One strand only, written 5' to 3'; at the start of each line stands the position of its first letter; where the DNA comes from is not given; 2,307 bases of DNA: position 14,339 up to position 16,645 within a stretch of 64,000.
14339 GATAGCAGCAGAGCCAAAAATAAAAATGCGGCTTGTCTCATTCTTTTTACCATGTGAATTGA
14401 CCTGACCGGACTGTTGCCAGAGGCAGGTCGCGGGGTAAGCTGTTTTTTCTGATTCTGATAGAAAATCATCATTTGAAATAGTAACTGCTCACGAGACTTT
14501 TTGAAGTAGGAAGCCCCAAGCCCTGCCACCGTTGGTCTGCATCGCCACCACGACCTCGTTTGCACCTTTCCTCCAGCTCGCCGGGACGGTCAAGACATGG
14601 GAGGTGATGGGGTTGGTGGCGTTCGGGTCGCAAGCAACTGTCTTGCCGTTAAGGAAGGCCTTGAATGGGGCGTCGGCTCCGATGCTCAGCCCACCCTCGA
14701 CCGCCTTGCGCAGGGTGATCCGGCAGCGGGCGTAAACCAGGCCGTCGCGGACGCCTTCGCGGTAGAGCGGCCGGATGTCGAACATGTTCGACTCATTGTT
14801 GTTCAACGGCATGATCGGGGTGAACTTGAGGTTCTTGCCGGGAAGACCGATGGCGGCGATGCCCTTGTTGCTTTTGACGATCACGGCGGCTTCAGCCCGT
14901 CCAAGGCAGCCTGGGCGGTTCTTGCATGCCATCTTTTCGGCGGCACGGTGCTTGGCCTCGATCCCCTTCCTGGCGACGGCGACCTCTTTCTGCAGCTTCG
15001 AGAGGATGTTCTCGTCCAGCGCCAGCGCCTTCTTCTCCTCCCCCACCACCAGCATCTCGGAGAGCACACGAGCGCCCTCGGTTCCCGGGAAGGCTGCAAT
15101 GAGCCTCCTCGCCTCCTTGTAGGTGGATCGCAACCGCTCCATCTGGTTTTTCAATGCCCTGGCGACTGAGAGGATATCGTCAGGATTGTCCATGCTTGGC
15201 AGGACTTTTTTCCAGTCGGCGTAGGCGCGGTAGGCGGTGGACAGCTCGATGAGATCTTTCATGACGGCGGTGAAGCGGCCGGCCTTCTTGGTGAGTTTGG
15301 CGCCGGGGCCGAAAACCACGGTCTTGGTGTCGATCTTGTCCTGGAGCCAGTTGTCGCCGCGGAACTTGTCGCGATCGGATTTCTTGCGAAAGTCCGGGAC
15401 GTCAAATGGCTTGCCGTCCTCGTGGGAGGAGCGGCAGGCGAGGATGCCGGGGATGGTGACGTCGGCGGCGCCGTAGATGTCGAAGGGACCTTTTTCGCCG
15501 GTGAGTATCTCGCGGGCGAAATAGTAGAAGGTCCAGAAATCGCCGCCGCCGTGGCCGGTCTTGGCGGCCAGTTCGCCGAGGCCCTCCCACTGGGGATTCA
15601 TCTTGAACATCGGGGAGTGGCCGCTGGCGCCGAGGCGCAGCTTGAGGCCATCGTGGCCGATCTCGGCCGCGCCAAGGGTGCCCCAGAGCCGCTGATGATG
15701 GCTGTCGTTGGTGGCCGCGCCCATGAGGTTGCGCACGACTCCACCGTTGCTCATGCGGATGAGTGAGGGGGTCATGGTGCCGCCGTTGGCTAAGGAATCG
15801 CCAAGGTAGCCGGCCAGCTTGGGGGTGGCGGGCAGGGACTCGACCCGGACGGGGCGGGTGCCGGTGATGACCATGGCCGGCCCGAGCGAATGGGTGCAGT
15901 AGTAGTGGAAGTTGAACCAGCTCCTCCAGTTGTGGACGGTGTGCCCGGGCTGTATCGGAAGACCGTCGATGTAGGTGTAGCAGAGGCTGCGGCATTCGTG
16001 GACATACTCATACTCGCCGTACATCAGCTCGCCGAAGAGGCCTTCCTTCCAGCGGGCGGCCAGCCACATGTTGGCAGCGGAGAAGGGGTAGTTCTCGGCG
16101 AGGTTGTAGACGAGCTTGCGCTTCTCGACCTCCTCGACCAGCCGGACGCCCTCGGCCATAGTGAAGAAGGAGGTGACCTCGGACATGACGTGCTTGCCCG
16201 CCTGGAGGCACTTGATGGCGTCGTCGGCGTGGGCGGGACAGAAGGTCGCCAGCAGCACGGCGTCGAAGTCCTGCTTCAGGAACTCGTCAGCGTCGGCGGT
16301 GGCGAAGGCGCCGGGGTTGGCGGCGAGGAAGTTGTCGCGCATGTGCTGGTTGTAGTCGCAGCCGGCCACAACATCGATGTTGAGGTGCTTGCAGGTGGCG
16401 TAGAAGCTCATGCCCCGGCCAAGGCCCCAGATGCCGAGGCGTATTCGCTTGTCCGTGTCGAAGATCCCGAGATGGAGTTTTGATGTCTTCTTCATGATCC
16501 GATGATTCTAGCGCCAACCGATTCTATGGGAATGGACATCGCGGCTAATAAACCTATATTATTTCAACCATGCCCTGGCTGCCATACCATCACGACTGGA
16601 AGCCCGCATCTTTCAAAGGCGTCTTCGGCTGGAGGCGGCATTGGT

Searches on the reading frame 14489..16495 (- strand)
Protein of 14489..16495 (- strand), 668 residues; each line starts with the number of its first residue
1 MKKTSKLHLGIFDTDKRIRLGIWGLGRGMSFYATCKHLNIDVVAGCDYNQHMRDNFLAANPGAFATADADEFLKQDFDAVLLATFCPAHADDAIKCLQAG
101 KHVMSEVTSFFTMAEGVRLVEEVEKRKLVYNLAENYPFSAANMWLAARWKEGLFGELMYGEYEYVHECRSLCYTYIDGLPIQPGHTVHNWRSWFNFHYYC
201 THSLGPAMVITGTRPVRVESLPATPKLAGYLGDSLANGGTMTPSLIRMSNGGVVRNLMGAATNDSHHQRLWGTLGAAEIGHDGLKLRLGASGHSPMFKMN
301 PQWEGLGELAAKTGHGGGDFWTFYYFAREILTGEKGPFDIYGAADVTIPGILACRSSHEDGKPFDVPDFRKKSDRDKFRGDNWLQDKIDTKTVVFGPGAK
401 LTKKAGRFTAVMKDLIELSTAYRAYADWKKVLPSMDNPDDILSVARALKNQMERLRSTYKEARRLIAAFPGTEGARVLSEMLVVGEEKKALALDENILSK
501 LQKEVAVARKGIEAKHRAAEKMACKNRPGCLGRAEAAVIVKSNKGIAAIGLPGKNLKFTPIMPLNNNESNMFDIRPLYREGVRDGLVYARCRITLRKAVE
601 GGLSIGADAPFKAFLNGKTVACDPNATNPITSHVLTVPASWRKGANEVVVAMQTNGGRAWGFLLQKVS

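Call 9: search_protein_families(library=pfam, proteins=[window:14489-16495:-], max_evalue=10)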
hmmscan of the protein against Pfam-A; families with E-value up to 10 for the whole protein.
window:14489-16495:- (668 aa): 2 families
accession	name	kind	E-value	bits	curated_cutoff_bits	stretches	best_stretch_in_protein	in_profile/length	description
PF01408.29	GFO_IDH_MocA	-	1.5e-07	32.6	24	1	18-130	1-116/120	Oxidoreductase family, NAD-binding Rossmann fold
PF21252.2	Glyco_hydro_109_C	-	0.00032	20.5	27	1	150-212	8-79/187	Glycosyl hydrolase 109, C-terminal domain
